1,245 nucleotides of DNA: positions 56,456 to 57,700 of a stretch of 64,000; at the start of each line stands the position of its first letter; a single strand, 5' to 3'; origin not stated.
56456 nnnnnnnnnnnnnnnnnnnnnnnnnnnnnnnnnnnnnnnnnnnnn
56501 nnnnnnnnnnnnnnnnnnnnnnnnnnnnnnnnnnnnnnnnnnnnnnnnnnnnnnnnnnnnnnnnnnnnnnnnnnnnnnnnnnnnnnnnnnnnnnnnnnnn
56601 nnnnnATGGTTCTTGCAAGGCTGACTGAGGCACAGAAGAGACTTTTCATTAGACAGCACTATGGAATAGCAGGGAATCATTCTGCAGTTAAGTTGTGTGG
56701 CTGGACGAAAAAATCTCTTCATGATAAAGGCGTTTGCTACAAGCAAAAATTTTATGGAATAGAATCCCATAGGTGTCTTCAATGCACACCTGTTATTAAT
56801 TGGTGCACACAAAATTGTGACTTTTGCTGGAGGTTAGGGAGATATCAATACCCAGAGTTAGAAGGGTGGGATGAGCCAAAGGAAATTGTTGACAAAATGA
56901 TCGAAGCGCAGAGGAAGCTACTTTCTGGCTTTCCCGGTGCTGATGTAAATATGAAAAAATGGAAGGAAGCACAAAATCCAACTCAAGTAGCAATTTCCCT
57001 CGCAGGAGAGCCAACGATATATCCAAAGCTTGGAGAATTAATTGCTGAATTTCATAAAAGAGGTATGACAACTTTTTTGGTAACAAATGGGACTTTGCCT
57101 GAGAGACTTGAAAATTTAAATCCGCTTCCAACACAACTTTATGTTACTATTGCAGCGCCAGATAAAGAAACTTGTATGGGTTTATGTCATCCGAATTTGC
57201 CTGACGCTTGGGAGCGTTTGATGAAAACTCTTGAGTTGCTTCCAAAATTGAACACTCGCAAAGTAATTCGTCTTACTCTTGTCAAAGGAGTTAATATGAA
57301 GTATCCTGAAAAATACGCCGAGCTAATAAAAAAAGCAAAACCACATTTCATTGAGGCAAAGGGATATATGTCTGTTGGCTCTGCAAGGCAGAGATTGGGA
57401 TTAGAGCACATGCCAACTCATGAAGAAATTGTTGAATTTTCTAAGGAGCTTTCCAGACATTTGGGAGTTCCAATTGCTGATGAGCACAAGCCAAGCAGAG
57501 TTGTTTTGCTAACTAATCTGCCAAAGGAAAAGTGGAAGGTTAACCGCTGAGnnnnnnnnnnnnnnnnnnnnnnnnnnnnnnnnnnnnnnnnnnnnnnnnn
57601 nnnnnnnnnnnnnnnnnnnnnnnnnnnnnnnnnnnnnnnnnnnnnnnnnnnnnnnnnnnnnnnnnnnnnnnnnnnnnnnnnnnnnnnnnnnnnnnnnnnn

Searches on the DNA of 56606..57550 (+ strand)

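Call 69: search_with_rna_model(model_id=R1, sources=[L001, L004, L005, L006, L134, L135, L137, L138, L125, L126, L127, L128, L129, L130, L131, L132, L133], max_evalue=1)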
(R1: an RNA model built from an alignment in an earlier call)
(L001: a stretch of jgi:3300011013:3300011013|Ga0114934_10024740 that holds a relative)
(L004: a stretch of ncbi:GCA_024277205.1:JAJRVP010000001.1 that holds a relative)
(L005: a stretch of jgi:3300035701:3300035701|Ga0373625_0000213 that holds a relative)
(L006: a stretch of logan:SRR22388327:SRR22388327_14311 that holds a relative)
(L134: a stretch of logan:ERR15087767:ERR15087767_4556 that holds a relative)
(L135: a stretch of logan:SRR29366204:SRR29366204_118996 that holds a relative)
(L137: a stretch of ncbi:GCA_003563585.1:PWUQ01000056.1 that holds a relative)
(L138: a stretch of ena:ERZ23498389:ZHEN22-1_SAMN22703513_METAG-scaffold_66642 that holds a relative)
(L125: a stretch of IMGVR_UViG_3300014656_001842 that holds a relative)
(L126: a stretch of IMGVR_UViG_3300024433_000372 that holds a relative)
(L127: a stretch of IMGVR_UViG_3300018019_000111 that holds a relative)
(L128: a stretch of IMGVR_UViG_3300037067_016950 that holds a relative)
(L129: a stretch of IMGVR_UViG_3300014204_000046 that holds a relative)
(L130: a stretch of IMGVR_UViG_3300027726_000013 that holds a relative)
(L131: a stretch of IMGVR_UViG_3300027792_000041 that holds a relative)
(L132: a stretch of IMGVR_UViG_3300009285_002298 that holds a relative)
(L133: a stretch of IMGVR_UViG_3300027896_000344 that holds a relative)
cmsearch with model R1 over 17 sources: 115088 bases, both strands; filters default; matches with E-value up to 1: 24.
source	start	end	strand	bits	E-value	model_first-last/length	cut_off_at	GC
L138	2141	2181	+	54.1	1.3e-14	1-44/44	no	0.34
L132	704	742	+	50.9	1.4e-13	1-44/44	no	0.38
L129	901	934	+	47.1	2.1e-12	1-44/44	no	0.32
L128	3720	3753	-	45.5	6.8e-12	1-44/44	no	0.41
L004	2831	2870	-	44.9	1e-11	1-44/44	no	0.45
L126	1933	1972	-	43.5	2.7e-11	1-44/44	no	0.38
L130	4409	4446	-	42.1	7.9e-11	1-44/44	no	0.34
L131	378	415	+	42.1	7.9e-11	1-44/44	no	0.34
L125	6854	6887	-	39.8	4e-10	1-44/44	no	0.38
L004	1851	1886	-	39.7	4.4e-10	1-44/44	no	0.44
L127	2359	2392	-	35.2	1.1e-08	1-44/44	no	0.32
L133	10013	10049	-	33.4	4.1e-08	1-44/44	no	0.38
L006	1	41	-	32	1.1e-07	1-41/44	3'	0.44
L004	2724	2765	+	32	1.1e-07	1-44/44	no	0.36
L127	992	1010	-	17.8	0.0029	4-32/44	no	0.32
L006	5978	6011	-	16.5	0.0074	1-44/44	no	0.38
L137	707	727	+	15.3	0.018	8-28/44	no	0.33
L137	707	727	-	14.8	0.027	8-28/44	no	0.33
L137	829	849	-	12.9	0.1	7-29/44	no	0.38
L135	693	718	-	11.1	0.38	1-44/44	no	0.23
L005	6118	6145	+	11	0.41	8-29/44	no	0.29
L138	2148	2165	-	10.9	0.43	8-28/44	no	0.28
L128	4142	4161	-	10.7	0.49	9-27/44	no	0.25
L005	6118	6144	-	9.8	0.92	8-28/44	no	0.26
